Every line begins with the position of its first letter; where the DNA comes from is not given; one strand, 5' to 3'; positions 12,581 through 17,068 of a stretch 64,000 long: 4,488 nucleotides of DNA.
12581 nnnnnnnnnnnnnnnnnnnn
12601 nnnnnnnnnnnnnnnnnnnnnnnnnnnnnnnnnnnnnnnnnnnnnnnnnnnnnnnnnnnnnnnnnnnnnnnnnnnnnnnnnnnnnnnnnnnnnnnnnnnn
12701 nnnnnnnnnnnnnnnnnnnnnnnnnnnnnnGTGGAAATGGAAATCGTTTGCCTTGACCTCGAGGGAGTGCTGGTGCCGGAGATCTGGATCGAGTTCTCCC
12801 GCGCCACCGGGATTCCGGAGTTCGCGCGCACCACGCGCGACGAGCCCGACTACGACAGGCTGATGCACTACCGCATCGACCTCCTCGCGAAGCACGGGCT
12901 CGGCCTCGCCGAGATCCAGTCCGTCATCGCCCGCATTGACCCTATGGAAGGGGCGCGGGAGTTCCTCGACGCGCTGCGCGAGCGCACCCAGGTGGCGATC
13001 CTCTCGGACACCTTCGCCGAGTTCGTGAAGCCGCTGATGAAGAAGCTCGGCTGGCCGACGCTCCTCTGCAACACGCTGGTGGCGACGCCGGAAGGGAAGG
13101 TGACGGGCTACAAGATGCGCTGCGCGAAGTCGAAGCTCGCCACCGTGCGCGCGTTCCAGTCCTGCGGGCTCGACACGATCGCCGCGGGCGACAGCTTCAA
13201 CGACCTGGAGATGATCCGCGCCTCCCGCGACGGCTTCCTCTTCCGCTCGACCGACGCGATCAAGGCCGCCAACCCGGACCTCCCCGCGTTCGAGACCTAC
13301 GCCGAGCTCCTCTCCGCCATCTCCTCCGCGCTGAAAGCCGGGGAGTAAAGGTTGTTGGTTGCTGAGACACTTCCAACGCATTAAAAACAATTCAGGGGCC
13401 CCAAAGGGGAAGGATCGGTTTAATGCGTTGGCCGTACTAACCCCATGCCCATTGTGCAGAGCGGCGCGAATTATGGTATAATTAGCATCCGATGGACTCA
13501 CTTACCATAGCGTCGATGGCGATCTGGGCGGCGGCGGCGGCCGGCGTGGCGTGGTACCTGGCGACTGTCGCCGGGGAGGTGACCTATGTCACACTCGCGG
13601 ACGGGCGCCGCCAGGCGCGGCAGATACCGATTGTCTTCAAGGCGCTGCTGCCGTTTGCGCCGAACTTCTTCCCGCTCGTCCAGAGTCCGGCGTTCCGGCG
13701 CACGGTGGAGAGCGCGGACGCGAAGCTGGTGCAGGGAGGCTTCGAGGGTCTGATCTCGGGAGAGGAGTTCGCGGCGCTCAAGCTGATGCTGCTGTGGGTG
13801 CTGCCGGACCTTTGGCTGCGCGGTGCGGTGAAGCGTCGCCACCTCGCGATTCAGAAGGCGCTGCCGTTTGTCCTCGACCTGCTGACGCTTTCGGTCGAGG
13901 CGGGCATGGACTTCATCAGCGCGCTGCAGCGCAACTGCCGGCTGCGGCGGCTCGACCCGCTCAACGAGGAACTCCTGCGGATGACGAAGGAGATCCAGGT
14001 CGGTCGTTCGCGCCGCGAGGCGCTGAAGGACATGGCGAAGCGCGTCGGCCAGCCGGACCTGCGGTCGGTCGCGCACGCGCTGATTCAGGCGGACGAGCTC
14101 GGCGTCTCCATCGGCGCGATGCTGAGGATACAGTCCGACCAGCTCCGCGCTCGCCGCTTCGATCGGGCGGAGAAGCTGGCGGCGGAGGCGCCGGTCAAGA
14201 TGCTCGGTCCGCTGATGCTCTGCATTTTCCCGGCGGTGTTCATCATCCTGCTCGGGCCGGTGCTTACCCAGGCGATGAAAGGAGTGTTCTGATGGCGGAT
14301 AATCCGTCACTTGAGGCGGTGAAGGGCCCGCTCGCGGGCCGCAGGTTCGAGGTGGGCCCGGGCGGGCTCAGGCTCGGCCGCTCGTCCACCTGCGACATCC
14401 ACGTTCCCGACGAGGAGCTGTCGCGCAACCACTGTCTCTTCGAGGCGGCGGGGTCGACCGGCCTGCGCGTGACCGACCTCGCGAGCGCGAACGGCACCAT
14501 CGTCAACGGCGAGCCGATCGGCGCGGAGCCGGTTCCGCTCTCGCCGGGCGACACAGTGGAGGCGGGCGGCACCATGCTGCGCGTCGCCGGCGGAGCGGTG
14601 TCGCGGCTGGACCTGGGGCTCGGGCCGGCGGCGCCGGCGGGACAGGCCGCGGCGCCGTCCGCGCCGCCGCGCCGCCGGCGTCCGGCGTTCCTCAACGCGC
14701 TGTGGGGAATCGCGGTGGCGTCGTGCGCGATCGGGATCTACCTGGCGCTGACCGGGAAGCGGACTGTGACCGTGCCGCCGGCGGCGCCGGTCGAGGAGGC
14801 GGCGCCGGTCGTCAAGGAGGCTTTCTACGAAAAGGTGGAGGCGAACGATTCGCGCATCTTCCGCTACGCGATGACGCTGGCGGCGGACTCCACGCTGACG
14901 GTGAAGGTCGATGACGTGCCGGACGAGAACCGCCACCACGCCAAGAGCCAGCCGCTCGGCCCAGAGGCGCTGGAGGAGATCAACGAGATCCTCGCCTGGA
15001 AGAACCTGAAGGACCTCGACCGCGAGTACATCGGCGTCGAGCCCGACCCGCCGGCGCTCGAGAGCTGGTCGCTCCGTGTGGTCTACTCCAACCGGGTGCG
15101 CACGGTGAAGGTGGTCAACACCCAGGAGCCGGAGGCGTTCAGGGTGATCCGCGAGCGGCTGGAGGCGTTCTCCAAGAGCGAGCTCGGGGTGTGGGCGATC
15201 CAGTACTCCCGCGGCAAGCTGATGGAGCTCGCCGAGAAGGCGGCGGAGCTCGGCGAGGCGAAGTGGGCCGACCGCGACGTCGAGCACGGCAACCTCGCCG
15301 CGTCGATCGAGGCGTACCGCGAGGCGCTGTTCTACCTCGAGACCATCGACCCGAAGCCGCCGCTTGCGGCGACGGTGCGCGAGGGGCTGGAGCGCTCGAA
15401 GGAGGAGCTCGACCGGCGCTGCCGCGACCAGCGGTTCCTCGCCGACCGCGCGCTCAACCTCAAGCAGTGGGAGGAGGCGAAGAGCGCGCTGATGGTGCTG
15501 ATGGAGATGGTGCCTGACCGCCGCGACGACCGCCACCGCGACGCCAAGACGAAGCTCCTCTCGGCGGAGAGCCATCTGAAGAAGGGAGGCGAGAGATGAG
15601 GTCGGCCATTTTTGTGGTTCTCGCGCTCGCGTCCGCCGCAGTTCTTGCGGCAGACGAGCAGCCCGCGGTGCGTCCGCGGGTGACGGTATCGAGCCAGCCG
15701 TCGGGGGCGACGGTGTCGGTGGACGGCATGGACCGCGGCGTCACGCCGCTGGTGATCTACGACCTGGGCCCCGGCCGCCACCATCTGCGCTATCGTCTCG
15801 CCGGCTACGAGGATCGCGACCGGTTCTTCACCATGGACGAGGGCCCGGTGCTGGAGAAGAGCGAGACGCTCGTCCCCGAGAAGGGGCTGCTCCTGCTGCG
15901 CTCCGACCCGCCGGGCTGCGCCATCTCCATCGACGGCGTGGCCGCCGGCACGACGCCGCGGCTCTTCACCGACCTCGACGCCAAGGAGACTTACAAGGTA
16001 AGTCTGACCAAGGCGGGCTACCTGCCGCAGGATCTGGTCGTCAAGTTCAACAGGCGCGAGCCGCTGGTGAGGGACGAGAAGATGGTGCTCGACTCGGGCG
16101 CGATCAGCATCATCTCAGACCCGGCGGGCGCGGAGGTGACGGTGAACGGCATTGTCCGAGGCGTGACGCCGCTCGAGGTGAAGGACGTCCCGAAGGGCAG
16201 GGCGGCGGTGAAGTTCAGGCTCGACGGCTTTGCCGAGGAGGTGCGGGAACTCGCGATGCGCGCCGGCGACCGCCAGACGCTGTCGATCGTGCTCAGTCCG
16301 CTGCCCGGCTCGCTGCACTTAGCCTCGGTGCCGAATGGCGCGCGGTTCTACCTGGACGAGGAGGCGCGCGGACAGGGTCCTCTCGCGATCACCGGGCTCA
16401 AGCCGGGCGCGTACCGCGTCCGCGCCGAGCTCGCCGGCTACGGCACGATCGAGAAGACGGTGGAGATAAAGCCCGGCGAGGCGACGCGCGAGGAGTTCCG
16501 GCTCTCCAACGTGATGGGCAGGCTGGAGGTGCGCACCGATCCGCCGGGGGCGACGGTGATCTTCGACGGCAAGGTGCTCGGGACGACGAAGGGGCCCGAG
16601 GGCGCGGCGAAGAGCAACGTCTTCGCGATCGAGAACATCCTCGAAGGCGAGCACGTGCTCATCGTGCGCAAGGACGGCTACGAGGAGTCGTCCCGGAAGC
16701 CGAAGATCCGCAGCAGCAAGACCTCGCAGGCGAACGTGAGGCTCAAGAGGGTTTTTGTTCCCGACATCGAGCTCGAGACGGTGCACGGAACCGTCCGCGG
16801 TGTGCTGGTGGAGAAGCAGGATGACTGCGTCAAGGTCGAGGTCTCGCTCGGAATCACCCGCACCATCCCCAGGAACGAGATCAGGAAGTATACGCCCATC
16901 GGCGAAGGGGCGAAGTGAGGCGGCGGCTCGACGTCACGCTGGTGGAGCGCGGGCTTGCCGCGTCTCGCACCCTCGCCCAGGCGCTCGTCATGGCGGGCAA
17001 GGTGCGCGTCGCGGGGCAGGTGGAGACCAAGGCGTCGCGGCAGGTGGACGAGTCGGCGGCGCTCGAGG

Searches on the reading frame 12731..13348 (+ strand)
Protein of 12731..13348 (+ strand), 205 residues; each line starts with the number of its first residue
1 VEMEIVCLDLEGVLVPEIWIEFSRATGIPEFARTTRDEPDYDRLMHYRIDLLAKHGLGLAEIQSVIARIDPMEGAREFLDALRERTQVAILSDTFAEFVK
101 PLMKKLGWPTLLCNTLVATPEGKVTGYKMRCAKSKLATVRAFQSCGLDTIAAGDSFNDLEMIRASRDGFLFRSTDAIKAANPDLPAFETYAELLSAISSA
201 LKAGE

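Call 85: search_protein_families(library=ncbifam, proteins=[window:12731-13348:+], max_evalue=0.001)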
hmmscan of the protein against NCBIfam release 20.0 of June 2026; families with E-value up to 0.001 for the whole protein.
window:12731-13348:+ (205 aa): 7 families
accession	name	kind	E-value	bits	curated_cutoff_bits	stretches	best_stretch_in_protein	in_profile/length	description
NF010109.0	PRK13582.1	equivalog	1.2e-86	289.6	133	1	3-202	1-200/205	bifunctional phosphoserine phosphatase/homoserine phosphotransferase ThrH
TIGR02137.1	HSK-PSP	equivalog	3.2e-68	229.2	223.4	1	3-196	1-194/203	bifunctional phosphoserine phosphatase/homoserine phosphotransferase ThrH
TIGR00338.1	serB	equivalog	7.9e-14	51.8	144.15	1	4-179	15-201/219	phosphoserine phosphatase SerB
TIGR01488.1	HAD-SF-IB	subfamily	1.8e-11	44.4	45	1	29-163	28-175/177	HAD-IB family phosphatase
NF008350.0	PRK11133.1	equivalog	7.7e-05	22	413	1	33-176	146-294/324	phosphoserine phosphatase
TIGR01490.1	HAD-SF-IB-hyp1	subfamily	8.9e-05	22.8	98.3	1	73-163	90-188/202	HAD-IB family hydrolase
TIGR01491.1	HAD-SF-IB-PSPlk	hypoth_equivalog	0.00011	22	151.9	1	3-166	4-183/201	phosphoserine phosphatase-like hydrolase, archaeal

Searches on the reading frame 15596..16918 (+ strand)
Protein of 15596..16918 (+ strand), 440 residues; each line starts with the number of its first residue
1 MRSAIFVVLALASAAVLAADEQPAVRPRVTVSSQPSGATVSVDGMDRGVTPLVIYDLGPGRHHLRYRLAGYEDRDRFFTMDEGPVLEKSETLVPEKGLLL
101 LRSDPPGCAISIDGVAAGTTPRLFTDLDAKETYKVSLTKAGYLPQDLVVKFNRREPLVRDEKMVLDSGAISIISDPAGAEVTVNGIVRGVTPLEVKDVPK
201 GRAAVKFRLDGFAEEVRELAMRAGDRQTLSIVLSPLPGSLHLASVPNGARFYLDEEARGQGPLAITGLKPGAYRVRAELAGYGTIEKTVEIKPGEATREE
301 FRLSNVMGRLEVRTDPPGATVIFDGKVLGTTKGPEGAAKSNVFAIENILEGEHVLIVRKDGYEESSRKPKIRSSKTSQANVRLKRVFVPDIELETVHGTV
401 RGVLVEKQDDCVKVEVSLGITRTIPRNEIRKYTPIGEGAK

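Call 91: find_encoding_contigs(protein=window:15596-16918:+, flank=10000, max_places=1)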
Protein window:15596-16918:+ (440 aa): 21 contigs read that carry it; 1 place shown.
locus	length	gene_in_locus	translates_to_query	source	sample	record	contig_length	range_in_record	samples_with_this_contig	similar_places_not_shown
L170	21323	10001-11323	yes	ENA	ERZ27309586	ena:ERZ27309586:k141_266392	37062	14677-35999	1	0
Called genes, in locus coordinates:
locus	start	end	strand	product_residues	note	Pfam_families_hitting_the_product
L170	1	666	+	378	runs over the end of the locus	-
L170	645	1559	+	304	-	PF01040:UbiA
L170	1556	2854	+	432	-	PF08245:Mur_ligase_M (weak), PF27239:FOL3_C, PF02875:Mur_ligase_C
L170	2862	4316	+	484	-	PF01425:Amidase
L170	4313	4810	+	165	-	PF00160:Pro_isomerase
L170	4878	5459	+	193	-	-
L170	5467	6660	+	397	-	PF06245:DUF1015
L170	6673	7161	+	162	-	PF09835:DUF2062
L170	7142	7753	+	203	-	PF00702:Hydrolase, PF12710:HAD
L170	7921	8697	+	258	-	PF00482:T2SSF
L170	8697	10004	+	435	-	PF16697:Yop-YscD_cpl, PF00498:FHA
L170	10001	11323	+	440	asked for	PF13620:CarboxypepD_reg (faint), PF08308:PEGA, PF13715:CarbopepD_reg_2 (faint), PF08308:PEGA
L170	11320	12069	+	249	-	PF01479:S4, PF01728:FtsJ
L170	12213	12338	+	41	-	-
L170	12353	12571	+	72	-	-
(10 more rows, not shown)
